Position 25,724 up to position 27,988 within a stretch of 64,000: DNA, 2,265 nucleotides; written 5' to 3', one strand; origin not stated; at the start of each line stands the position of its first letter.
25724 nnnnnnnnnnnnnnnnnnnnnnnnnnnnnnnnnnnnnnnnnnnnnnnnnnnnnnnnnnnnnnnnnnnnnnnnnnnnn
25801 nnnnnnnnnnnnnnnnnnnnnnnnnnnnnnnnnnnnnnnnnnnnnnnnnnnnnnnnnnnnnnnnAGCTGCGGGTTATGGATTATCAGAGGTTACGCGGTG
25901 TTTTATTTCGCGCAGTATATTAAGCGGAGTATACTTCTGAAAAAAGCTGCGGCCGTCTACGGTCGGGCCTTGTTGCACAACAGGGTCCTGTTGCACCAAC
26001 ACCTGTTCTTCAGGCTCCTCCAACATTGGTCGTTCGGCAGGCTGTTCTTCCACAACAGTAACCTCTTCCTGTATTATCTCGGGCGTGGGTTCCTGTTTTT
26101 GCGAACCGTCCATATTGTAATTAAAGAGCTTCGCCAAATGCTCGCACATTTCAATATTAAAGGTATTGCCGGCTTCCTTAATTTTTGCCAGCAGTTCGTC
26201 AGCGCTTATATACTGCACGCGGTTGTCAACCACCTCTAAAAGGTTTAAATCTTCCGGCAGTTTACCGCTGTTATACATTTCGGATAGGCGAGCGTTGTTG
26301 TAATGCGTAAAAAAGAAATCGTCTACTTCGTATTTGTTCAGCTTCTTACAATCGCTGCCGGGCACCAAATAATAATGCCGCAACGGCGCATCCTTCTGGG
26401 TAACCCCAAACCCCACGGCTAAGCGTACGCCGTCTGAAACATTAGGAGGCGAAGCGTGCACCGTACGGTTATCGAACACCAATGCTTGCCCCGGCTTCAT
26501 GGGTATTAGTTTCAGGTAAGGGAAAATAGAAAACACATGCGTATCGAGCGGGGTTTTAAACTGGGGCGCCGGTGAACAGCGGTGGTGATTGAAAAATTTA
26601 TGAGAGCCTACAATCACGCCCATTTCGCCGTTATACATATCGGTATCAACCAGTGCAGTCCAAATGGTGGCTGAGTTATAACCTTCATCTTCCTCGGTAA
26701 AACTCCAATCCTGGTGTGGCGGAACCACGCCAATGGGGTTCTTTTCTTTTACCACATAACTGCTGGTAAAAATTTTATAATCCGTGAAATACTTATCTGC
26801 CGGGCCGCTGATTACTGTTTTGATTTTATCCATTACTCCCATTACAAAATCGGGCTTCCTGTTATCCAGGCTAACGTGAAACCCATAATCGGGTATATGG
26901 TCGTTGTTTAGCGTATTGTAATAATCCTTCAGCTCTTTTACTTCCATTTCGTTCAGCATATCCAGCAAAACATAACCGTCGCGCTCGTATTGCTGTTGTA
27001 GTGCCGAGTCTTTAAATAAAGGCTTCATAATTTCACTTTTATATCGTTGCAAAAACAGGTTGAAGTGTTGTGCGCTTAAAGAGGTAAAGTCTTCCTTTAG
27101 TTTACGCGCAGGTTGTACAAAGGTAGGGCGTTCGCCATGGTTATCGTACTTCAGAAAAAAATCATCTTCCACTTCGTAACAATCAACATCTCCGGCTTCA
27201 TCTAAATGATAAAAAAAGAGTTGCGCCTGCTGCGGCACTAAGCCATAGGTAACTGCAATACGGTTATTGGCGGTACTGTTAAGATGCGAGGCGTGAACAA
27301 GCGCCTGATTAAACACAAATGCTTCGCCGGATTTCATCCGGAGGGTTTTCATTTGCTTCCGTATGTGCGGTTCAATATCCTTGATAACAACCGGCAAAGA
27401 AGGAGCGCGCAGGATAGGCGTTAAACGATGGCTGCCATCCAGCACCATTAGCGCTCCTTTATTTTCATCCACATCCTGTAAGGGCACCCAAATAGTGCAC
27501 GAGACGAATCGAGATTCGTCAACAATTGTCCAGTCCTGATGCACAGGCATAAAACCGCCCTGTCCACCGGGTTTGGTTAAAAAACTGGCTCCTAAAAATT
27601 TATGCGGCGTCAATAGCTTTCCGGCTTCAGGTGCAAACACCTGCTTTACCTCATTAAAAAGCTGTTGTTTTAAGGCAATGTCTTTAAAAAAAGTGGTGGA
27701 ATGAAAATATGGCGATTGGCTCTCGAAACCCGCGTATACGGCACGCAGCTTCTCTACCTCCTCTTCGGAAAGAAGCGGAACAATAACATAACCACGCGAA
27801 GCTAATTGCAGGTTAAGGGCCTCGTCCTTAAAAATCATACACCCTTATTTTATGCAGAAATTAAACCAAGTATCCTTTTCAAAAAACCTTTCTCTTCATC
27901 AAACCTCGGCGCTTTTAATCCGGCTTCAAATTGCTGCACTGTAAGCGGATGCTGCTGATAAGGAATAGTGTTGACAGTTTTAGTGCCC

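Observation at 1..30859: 31-kb glycan/glycolipid export locus with an enzyme set that matches no characterised pathway I recognise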

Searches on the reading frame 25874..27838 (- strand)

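Call 5: search_protein_families(library=pfam, proteins=[window:25874-27838:-], max_evalue=0.01)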
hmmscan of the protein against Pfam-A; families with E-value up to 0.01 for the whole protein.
window:25874-27838:- (654 aa): 2 families
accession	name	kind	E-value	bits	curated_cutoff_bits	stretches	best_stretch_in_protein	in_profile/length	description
PF05721.19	PhyH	-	9.4e-36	124.5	22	2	18-194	7-212/213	Phytanoyl-CoA dioxygenase (PhyH)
PF13759.12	2OG-FeII_Oxy_5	-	0.00017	22.4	27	0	444-477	67-100/101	Putative 2OG-Fe(II) oxygenase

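Call 25: search_protein_families(library=pfam, proteins=[L030:3790-4899:-, L049:14963-15964:+, L041:16193-17446:-, L041:14680-16077:+, L040:7284-8495:-, L059:16052-17743:+, L083:17101-18432:+, L021:1069-2301:+], max_evalue=0.01)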
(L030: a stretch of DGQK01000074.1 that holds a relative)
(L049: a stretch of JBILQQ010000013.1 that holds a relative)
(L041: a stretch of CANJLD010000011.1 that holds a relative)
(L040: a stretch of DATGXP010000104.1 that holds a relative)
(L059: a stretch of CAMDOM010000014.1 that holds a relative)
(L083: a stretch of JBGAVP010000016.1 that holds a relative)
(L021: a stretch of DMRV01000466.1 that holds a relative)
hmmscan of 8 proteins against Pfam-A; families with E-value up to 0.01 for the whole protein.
L030:3790-4899:- (369 aa): 1 family
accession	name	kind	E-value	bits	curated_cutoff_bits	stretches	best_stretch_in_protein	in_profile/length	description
PF01040.23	UbiA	-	2.8e-15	56.7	34.2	1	61-294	3-227/250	UbiA prenyltransferase family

L049:14963-15964:+ (333 aa): 2 families
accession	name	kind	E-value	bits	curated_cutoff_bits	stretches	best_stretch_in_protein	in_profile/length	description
PF13472.12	Lipase_GDSL_2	-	0.00094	20.2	32.9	0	97-160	2-70/178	GDSL-like Lipase/Acylhydrolase family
PF00657.28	Lipase_GDSL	-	0.0065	17.1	23.6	0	254-324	139-207/208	GDSL-like Lipase/Acylhydrolase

L041:16193-17446:- (417 aa): 3 families
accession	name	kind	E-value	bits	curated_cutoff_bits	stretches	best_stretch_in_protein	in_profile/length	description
PF13472.12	Lipase_GDSL_2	-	1.1e-07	33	32.9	1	167-244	2-79/178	GDSL-like Lipase/Acylhydrolase family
PF00657.28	Lipase_GDSL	-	2.3e-06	28.3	23.6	1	164-240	1-89/208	GDSL-like Lipase/Acylhydrolase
PF25182.1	NonGDSL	-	0.00017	21.4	80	1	158-239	24-106/220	Non-GDSL lipase-like family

L041:14680-16077:+ (465 aa): 3 families
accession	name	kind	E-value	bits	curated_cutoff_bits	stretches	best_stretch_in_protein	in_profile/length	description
PF04055.27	Radical_SAM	-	3.1e-18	66.9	29.5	1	137-300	5-165/166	Radical SAM superfamily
PF13186.11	SPASM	-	6.8e-10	39.5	21.5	1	38-100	1-66/67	Iron-sulfur cluster-binding domain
PF00961.24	LAGLIDADG_1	-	0.0046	18.3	23.1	0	223-276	35-89/102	LAGLIDADG endonuclease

L040:7284-8495:- (403 aa): 0 families

L059:16052-17743:+ (563 aa): 0 families

L083:17101-18432:+ (443 aa): 1 family
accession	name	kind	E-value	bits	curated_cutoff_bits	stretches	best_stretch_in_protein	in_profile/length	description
PF13472.12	Lipase_GDSL_2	-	0.0097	16.9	32.9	0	183-244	2-70/178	GDSL-like Lipase/Acylhydrolase family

L021:1069-2301:+ (410 aa): 3 families
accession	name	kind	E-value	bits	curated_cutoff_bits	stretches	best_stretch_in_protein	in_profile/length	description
PF13469.12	Sulfotransfer_3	-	9.8e-39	134.3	27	1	113-358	1-213/216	Sulfotransferase family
PF00685.33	Sulfotransfer_1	-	3e-05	24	22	1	112-368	2-191/255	Sulfotransferase domain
PF17784.7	Sulfotransfer_4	-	0.00014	22.2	22.8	0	256-288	78-110/215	Sulfotransferase domain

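Call 42: search_protein_families(library=ncbifam, proteins=[L040:7284-8495:-], max_evalue=0.01)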
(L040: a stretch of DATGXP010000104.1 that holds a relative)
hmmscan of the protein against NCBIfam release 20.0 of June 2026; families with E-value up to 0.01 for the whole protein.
L040:7284-8495:- (403 aa): 0 families

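Call 64: search_protein_families(library=pfam, proteins=[L060:16387-17358:+, L051:16013-17068:+, L072:13892-14701:-, L082:3718-5325:+, L039:13914-15014:-, L046:5344-6255:+], max_evalue=0.01)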
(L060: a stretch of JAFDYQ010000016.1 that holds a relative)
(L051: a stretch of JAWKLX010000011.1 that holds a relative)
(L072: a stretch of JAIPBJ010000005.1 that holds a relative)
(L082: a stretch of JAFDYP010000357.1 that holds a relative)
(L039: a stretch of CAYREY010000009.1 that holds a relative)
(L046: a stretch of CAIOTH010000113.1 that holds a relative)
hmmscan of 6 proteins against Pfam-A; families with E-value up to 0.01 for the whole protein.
L060:16387-17358:+ (323 aa): 1 family
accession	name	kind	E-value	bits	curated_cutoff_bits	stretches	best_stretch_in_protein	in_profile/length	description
PF00487.30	FA_desaturase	-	2.5e-22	80.3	29.7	1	63-303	3-244/253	Fatty acid desaturase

L051:16013-17068:+ (351 aa): 0 families

L072:13892-14701:- (269 aa): 3 families
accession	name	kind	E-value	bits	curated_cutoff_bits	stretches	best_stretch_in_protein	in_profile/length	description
PF13621.12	Cupin_8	-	2.8e-43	149.1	27.4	1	24-247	3-247/252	Cupin-like domain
PF02373.28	JmjC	-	0.00016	22.5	24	1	139-244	2-112/114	JmjC domain, hydroxylase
PF08007.18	JmjC_2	-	0.0089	16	22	0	206-244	78-117/127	JmjC domain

L082:3718-5325:+ (535 aa): 0 families

L039:13914-15014:- (366 aa): 2 families
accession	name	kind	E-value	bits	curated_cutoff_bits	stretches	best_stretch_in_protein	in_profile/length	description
PF04488.21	Gly_transf_sug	-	8.6e-07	30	23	1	181-213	55-87/93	Glycosyltransferase sugar-binding region containing DXD motif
PF05704.18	Caps_synth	-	5.4e-05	23.2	24.5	1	170-210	101-141/278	Capsular polysaccharide synthesis protein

L046:5344-6255:+ (303 aa): 1 family
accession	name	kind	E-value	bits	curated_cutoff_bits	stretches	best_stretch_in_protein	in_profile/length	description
PF01501.26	Glyco_transf_8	-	0.00014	22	24.3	1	81-161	83-169/253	Glycosyl transferase family 8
